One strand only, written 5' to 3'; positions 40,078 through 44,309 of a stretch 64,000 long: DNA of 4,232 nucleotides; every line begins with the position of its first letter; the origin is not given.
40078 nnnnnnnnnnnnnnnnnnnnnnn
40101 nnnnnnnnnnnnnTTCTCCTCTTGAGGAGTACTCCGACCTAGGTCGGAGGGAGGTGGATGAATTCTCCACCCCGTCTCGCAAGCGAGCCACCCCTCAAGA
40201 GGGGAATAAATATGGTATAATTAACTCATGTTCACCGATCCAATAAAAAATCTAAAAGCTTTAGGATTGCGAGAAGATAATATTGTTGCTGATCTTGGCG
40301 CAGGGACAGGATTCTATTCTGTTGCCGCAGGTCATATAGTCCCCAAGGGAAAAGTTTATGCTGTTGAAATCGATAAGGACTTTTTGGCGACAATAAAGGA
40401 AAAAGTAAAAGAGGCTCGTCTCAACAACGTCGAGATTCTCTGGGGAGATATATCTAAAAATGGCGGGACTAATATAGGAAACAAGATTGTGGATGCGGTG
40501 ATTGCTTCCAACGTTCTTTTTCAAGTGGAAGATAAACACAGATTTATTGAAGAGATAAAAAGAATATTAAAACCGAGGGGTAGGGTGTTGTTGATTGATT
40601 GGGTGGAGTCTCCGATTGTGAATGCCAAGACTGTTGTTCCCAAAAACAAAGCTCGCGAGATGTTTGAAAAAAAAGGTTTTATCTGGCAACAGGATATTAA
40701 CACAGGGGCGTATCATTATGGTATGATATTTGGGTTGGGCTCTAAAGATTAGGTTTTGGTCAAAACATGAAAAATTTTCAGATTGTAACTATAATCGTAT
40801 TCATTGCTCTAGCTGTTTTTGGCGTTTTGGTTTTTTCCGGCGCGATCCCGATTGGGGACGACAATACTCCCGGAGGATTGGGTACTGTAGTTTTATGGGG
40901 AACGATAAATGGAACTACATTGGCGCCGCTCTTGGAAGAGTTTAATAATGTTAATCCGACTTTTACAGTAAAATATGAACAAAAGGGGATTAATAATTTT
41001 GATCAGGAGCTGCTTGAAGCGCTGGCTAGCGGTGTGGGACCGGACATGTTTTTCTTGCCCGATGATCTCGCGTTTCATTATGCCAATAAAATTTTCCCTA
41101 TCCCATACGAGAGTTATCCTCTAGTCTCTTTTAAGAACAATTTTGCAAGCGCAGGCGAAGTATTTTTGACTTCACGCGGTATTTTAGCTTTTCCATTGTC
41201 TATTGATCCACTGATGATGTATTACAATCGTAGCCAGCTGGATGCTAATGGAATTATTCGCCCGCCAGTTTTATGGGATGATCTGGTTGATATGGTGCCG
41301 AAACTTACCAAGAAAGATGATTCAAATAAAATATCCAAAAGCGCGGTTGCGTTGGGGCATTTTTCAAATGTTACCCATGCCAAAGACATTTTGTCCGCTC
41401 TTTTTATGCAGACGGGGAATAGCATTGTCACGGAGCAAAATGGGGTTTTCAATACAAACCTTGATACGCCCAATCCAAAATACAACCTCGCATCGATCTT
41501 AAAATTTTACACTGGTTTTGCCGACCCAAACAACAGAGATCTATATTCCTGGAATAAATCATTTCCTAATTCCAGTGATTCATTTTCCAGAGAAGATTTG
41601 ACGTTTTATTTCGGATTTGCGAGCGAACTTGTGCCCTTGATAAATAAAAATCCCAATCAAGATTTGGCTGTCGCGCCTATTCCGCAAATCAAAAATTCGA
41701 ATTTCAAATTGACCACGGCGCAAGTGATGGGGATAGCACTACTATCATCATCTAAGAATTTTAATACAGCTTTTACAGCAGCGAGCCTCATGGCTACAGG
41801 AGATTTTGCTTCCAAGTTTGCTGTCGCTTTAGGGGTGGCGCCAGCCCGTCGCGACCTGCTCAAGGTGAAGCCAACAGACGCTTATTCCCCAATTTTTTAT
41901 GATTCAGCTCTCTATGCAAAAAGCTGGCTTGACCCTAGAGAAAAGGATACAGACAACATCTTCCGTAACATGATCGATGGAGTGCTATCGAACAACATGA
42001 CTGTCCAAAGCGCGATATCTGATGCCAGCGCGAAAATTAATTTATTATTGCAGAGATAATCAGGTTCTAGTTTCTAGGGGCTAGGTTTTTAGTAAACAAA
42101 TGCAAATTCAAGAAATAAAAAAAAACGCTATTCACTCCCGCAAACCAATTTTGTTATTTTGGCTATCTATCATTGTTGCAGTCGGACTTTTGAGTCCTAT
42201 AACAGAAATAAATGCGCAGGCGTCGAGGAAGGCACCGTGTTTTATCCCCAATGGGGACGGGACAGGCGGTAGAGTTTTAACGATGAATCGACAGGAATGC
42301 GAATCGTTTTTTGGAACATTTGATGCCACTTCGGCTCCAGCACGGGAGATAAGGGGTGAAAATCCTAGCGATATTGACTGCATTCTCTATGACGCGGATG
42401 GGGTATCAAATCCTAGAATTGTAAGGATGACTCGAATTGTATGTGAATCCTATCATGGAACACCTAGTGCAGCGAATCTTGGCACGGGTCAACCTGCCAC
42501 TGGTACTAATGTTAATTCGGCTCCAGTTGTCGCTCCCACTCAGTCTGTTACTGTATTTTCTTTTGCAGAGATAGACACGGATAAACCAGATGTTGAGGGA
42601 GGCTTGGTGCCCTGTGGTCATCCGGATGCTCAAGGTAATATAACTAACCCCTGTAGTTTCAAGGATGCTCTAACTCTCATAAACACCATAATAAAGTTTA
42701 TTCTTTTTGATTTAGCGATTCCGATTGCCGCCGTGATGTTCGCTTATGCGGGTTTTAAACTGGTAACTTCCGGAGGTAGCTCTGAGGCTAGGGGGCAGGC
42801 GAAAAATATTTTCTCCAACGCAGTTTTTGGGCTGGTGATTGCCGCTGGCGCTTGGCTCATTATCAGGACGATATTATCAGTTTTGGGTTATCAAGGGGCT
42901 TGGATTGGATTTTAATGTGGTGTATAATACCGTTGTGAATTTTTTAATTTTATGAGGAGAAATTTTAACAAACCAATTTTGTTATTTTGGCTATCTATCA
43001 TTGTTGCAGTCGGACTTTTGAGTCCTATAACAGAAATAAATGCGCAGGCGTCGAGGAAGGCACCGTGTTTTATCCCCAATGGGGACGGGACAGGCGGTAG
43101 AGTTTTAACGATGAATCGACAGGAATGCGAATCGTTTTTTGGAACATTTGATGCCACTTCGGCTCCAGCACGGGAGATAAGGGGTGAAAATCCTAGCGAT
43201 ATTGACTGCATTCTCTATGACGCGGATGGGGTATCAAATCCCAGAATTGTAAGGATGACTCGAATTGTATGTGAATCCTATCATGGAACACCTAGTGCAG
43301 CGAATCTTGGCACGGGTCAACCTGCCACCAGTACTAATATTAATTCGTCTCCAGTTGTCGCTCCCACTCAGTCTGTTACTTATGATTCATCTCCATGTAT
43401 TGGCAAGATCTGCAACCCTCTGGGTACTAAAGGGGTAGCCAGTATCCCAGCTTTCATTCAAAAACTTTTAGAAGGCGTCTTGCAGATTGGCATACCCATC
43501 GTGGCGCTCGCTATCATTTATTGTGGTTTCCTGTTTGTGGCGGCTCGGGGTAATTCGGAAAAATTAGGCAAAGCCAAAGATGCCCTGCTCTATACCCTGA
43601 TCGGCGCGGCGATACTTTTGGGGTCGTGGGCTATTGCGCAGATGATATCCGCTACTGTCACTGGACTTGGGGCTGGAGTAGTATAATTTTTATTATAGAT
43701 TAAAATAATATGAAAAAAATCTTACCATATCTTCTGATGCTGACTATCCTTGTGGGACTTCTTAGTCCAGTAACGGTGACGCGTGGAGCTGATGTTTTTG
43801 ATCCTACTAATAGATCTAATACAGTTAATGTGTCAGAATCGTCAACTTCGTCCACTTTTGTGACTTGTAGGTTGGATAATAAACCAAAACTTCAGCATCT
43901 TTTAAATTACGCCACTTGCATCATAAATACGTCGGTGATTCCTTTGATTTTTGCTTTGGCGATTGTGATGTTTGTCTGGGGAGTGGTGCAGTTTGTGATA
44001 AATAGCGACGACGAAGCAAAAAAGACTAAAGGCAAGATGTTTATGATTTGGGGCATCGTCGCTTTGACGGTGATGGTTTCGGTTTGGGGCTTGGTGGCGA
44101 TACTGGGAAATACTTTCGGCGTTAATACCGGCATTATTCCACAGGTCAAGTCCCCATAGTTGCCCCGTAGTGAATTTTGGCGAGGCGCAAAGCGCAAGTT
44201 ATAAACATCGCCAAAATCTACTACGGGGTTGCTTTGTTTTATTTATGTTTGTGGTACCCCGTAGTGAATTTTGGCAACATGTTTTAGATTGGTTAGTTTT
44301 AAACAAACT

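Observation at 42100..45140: Five tandem paralogs sharing a C-terminal two-helix membrane module (VirB2/TrbC-pilin-like topology), including a very recent duplication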

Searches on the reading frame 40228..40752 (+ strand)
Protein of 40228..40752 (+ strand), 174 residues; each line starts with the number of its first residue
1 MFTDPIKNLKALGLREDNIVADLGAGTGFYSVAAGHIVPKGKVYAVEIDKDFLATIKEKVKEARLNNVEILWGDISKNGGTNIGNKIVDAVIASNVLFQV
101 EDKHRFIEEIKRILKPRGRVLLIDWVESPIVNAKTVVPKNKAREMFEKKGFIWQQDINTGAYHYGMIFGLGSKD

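Call 99: search_protein_families(library=pfam, proteins=[window:40228-40752:+], max_evalue=0.01)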
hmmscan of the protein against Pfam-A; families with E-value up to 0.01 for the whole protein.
window:40228-40752:+ (174 aa): 19 families
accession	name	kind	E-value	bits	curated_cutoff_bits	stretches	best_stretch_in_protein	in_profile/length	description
PF13847.12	Methyltransf_31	-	4.1e-16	59.4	27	1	16-149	3-144/145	Methyltransferase domain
PF08241.18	Methyltransf_11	-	2.6e-15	57.3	21.2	1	22-121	2-94/95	Methyltransferase domain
PF13649.12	Methyltransf_25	-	1.5e-13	51.7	27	1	20-118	1-97/97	Methyltransferase domain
PF08242.18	Methyltransf_12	-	6.8e-11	43.2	30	1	22-120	2-98/98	Methyltransferase domain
PF05175.20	MTS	-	4.5e-09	36.6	23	1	14-123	29-139/170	Methyltransferase small domain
PF01209.24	Ubie_methyltran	-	5.7e-09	36.1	20.1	1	12-126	43-155/233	ubiE/COQ5 methyltransferase family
PF13489.12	Methyltransf_23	-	4.4e-07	30.2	27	1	6-147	10-130/164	Methyltransferase domain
PF02475.24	TRM5-TYW2_MTfase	-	5.7e-07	30.1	28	1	15-131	35-144/164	TRM5/TYW2 methyltransferase domain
PF06325.19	PrmA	-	1e-06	28.9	22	1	14-122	159-258/296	Ribosomal protein L11 methyltransferase (PrmA)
PF02390.23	Methyltransf_4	-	1.8e-06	28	24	1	18-76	3-61/173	Putative methyltransferase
PF00398.26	RrnaAD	-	1.2e-05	25.1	24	1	9-77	23-87/263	Ribosomal RNA adenine dimethylase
PF00891.24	Methyltransf_2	-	3e-05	23.9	22.3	1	9-127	55-169/210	O-methyltransferase domain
PF05219.18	DREV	-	8.1e-05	22.3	26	1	16-158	94-222/265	DREV methyltransferase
PF01728.25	FtsJ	-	0.00018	22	24.1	1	10-92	14-96/181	FtsJ-like methyltransferase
PF01135.25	PCMT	-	0.00019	21.7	20.3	1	10-74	67-132/210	Protein-L-isoaspartate(D-aspartate) O-methyltransferase (PCMT)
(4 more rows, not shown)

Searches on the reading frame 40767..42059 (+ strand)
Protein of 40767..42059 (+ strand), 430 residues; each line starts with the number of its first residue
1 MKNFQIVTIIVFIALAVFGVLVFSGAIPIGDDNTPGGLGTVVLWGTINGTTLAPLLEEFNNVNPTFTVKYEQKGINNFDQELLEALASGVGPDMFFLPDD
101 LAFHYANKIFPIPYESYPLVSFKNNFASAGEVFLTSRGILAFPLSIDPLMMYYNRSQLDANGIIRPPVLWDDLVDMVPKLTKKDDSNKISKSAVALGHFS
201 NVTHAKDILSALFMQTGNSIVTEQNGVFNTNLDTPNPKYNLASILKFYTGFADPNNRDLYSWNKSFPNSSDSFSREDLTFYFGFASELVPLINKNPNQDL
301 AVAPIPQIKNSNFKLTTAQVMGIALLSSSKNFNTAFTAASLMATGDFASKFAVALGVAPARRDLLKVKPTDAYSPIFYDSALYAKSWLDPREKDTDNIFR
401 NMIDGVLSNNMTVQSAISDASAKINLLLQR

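Call 3: search_protein_families(library=pfam, proteins=[window:40767-42059:+], max_evalue=1)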
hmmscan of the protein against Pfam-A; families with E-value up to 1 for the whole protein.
window:40767-42059:+ (430 aa): 1 family
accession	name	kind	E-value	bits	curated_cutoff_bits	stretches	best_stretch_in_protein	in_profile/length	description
PF01547.30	SBP_bac_1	-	1e-17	65.5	26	1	49-331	7-289/307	Bacterial extracellular solute-binding protein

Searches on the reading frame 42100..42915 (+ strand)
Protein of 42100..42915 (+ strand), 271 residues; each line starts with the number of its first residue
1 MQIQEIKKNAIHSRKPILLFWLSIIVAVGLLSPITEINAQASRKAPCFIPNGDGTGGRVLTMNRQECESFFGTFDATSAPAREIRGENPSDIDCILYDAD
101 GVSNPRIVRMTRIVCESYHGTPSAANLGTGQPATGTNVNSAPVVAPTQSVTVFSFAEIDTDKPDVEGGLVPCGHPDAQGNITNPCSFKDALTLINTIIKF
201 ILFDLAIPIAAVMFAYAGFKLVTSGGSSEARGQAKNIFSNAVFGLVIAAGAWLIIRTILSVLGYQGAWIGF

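Call 3: search_protein_families(library=pfam, proteins=[window:42100-42915:+], max_evalue=1)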
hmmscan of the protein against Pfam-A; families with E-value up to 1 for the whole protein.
window:42100-42915:+ (271 aa): 2 families
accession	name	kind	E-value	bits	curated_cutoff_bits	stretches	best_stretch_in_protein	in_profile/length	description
PF18895.5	T4SS_pilin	-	2.8e-08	34.1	26.6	1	192-257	7-70/71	Type IV secretion system pilin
PF04956.18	TrbC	-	0.00092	19.8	27.9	1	190-257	37-97/98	TrbC/VIRB2 pilin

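Call 11: search_protein_families(library=ncbifam, proteins=[window:42100-42915:+], max_evalue=0.1)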
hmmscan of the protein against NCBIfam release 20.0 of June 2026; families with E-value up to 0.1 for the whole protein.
window:42100-42915:+ (271 aa): 1 family
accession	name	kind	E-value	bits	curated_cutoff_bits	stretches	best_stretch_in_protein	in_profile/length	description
NF045849.1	ICE_MMCAP2_0565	equivalog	0.0021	17.7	40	1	191-260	10-78/80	Mbov_0395 family pilin-like conjugal transfer protein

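Call 44: list_cluster_members(proteins=[window:42100-42915:+, window:42952-43686:+, window:43710-44159:+, window:44811-45140:+, window:45212-45973:-])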
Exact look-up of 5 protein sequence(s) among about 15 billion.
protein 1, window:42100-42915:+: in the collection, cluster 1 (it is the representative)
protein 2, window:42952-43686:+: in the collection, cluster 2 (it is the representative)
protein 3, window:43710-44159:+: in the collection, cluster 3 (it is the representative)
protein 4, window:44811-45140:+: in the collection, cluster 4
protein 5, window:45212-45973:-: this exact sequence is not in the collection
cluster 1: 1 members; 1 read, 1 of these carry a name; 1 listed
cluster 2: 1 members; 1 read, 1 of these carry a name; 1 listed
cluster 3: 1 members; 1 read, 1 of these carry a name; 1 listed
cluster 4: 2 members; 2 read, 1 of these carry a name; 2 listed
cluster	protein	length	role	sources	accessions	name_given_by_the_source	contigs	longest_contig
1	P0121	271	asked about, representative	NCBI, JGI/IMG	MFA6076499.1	MAG: pilin [Candidatus Paceibacterota bacterium] | hypothetical protein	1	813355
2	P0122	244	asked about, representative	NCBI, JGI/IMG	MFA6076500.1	MAG: pilin [Candidatus Paceibacterota bacterium] | hypothetical protein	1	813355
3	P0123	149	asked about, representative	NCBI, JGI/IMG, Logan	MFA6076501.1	MAG: hypothetical protein WC735_00290 [Candidatus Paceibacterota bacterium] | hypothetical protein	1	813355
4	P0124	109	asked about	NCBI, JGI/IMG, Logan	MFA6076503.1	MAG: hypothetical protein WC735_00300 [Candidatus Paceibacterota bacterium] | amino acid transporter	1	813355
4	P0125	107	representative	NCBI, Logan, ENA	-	-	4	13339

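Call 59: predict_structure(alignment_id=A4)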
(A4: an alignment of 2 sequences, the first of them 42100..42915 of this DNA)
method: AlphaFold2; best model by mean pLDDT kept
length: 271 residues; sequences in the alignment: 2
mean_pLDDT: 48.8   pTM: 0.25
mean pLDDT of the five models: 48.8, 48.5, 46.1, 45.5, 44.4
residues with pLDDT >= 90: 0; 70-90: 37; 50-70: 68; < 50: 166
segments of 3 or more residues with pLDDT < 50: 1-11, 31-47, 49-62, 66-68, 70-95, 97-109, 118-186, 264-271
pLDDT, mean of each block of 10 residues (from residue 1): 45 56 64 43 46 43 49 35 36 44 42 48 33 30 26 30 32 42 48 62 68 74 66 73 74 66 44 33
secondary structure, 60 per line:
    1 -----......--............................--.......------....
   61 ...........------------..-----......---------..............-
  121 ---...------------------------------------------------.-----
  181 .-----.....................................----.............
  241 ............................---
elements in order: H6-11 H14-41 E44-50 E57-63 H64-71 E91-96 E106-111 H112-119 H187-223 H228-268

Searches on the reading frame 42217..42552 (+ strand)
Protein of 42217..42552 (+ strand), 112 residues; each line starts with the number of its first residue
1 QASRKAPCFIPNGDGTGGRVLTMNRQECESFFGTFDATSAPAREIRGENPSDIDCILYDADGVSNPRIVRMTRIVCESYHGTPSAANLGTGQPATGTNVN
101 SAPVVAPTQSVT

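Call 42: find_homologous_proteins(query=window:42217-42552:+, max_evalue=0.01)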
Query seq(112 aa): 4 candidates shared short words with the query, none scored E <= 0.01.

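Call 50: search_protein_representatives(protein=window:42217-42552:+)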
Query: 112 residues. Proteins with E-value up to 0.001 (for the whole library): 2; up to 1e-10: 0; up to 1e-30: 0. The best 2 are listed.
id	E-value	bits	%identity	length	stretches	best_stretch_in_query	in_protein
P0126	2.9e-10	56.7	53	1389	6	69-85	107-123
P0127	2.1e-08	50.8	33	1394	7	46-108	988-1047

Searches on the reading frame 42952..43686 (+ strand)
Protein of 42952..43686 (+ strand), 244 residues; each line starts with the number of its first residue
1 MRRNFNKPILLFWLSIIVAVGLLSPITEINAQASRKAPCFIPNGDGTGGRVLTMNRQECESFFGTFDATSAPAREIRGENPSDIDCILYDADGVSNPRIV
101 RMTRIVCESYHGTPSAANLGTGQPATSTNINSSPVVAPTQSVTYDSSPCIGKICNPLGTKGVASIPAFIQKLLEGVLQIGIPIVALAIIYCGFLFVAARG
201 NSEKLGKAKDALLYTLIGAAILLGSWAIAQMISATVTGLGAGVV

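Call 3: search_protein_families(library=pfam, proteins=[window:42952-43686:+], max_evalue=1)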
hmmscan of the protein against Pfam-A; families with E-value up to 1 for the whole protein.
window:42952-43686:+ (244 aa): 3 families
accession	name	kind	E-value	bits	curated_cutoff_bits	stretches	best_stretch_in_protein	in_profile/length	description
PF18895.5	T4SS_pilin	-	3.2e-07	30.8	26.6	1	162-231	2-70/71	Type IV secretion system pilin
PF04956.18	TrbC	-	2.3e-05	25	27.9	1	163-232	35-98/98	TrbC/VIRB2 pilin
PF04789.21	DUF621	-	0.13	11.8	21.3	1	162-201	180-218/306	Protein of unknown function (DUF621)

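Call 11: search_protein_families(library=ncbifam, proteins=[window:42952-43686:+], max_evalue=0.1)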
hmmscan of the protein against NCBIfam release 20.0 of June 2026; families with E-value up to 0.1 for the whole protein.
window:42952-43686:+ (244 aa): 1 family
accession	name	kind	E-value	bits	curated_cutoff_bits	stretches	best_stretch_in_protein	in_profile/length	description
NF045849.1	ICE_MMCAP2_0565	equivalog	0.00039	20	40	1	167-235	11-79/80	Mbov_0395 family pilin-like conjugal transfer protein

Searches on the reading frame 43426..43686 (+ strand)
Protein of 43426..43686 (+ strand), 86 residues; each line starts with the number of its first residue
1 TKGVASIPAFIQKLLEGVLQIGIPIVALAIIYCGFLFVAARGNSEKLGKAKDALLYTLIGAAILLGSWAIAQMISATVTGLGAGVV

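Call 49: search_solved_structures(query=A3, max_evalue=10, show_alignments=3)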
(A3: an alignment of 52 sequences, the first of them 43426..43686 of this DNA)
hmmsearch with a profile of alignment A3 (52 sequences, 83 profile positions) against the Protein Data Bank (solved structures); distinct sequences matched with E-value up to 10: 0.

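Call 58: search_protein_families(library=pfam, alignment_id=A3, max_evalue=0.01)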
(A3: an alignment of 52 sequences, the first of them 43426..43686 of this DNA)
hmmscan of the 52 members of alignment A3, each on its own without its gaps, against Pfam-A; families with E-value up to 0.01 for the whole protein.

A. member 1, window:43426-43686:+ (86 aa): 2 families
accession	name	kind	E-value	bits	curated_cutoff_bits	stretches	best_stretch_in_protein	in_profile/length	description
PF18895.5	T4SS_pilin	-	1.6e-08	35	26.6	1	4-73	2-70/71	Type IV secretion system pilin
PF04956.18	TrbC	-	8.4e-06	26.4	27.9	1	5-74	35-98/98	TrbC/VIRB2 pilin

B. families by the number of members that match (of 52 scanned): 6 families
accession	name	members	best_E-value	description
PF18895.5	T4SS_pilin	52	1.4e-12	Type IV secretion system pilin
PF04956.18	TrbC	35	3.3e-07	TrbC/VIRB2 pilin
PF23396.1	DUF7103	6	0.0015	Family of unknown function (DUF7103)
PF04247.17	SirB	2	0.0036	Invasion gene expression up-regulator, SirB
PF13515.12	FUSC_2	2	0.0037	Fusaric acid resistance protein-like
PF19607.4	DUF6112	1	0.009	Family of unknown function (DUF6112)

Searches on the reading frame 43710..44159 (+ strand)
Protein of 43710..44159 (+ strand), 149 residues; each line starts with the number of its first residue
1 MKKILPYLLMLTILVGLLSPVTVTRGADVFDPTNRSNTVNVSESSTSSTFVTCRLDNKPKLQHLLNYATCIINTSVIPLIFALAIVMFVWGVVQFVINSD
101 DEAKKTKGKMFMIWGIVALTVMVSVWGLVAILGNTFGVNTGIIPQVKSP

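Call 3: search_protein_families(library=pfam, proteins=[window:43710-44159:+], max_evalue=1)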
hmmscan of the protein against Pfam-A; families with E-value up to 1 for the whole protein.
window:43710-44159:+ (149 aa): 5 families
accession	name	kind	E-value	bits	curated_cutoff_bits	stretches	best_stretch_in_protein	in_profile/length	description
PF18895.5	T4SS_pilin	-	2.8e-09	37.3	26.6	1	75-131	15-70/71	Type IV secretion system pilin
PF09323.15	DUF1980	-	0.034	15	25.9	1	72-106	26-60/110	DUF1980 N-terminal domain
PF12725.13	DUF3810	-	0.035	13.9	28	1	60-127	8-80/311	Protein of unknown function (DUF3810)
PF14110.11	DUF4282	-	0.21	12.7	27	1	74-126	10-64/86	Domain of unknown function (DUF4282)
PF10445.14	DUF2456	-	0.77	10.3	25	0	56-129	11-81/95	Protein of unknown function (DUF2456)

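Call 11: search_protein_families(library=ncbifam, proteins=[window:43710-44159:+], max_evalue=0.1)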
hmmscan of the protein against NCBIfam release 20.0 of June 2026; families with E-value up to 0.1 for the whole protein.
window:43710-44159:+ (149 aa): 3 families
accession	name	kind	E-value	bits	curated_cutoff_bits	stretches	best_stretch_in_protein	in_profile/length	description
NF045849.1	ICE_MMCAP2_0565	equivalog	0.00016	21.3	40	1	71-131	12-75/80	Mbov_0395 family pilin-like conjugal transfer protein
TIGR03943.1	TIGR03943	equivalog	0.0006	19.3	88.8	1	72-133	9-78/221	TIGR03943 family putative permease subunit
TIGR03592.1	yidC_oxa1_cterm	subfamily_domain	0.048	13.7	84.3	1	4-126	71-167/191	membrane protein insertase YidC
